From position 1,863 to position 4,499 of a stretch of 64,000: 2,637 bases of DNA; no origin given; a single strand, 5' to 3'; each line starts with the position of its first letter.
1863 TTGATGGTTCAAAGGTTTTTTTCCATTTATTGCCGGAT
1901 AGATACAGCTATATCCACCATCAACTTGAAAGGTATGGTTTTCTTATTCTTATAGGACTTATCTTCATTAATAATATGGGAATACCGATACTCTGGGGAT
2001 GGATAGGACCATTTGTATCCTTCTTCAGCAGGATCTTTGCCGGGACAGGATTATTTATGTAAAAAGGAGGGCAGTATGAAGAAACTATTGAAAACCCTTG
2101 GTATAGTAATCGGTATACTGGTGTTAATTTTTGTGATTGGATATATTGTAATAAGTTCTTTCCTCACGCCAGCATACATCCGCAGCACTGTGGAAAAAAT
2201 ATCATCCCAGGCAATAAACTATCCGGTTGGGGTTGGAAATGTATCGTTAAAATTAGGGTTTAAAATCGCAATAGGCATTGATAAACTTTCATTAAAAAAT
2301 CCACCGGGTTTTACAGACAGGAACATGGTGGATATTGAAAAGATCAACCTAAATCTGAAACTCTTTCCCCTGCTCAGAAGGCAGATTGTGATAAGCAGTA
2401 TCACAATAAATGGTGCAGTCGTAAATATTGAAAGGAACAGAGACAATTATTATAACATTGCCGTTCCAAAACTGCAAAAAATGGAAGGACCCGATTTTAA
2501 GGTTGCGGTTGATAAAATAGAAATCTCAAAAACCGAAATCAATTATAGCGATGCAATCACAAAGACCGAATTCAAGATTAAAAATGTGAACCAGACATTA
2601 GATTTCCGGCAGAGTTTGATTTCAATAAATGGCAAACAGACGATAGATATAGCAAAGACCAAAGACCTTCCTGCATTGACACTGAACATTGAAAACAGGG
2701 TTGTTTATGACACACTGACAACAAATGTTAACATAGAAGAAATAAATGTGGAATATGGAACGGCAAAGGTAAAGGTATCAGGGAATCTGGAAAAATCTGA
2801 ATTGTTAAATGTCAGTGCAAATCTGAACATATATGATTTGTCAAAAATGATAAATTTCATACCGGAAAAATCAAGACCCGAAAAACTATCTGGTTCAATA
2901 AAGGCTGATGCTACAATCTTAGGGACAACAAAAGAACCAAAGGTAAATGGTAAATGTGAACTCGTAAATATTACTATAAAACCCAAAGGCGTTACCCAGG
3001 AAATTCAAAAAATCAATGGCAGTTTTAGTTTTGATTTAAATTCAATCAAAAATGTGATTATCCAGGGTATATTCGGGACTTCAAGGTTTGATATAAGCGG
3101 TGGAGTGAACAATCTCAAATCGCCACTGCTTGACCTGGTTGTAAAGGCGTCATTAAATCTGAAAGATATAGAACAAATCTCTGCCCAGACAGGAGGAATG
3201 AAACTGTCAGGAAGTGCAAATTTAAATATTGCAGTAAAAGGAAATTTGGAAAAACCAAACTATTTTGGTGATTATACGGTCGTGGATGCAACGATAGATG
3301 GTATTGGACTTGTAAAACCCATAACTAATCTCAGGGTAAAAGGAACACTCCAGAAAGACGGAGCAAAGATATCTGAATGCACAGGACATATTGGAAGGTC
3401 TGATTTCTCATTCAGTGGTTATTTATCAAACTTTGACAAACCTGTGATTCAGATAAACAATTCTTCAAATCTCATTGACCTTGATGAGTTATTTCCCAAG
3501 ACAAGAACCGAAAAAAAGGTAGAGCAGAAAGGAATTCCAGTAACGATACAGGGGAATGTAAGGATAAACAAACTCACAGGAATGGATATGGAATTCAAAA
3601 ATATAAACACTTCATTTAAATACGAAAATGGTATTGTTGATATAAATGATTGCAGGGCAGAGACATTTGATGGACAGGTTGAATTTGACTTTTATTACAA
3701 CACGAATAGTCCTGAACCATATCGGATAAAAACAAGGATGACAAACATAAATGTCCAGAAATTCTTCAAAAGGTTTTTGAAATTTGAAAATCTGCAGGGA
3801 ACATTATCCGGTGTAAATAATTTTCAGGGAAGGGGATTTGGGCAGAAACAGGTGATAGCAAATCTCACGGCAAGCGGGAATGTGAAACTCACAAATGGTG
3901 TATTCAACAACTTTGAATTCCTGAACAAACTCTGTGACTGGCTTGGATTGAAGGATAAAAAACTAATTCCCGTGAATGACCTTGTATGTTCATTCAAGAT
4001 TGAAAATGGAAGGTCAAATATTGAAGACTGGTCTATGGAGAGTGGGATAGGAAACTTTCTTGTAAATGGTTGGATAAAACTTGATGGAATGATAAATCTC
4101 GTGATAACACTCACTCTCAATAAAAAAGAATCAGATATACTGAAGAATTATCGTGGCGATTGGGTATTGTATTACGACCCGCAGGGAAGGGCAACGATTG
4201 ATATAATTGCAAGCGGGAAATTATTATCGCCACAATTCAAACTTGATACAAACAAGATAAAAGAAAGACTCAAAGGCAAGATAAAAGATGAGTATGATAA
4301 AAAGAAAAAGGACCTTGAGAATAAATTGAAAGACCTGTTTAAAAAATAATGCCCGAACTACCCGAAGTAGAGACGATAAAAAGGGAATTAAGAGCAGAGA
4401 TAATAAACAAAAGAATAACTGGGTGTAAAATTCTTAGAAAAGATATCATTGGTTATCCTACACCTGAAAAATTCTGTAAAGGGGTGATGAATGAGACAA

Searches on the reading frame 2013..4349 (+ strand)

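Call 67: search_protein_families(library=pfam, proteins=[window:2013-4349:+], max_evalue=0.001)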
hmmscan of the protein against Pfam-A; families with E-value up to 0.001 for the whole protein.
window:2013-4349:+ (778 aa): 3 families
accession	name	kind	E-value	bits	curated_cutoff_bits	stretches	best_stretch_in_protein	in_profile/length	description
PF05170.20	AsmA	-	3.8e-28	99.1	29.8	2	22-258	1-207/607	AsmA family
PF05359.17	DUF748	-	1.7e-22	79.8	50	1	33-331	19-285/1037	Domain of Unknown Function (DUF748)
PF13116.12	YhdP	-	1.2e-14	53.7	46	2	22-272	1-255/1224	YhdP protein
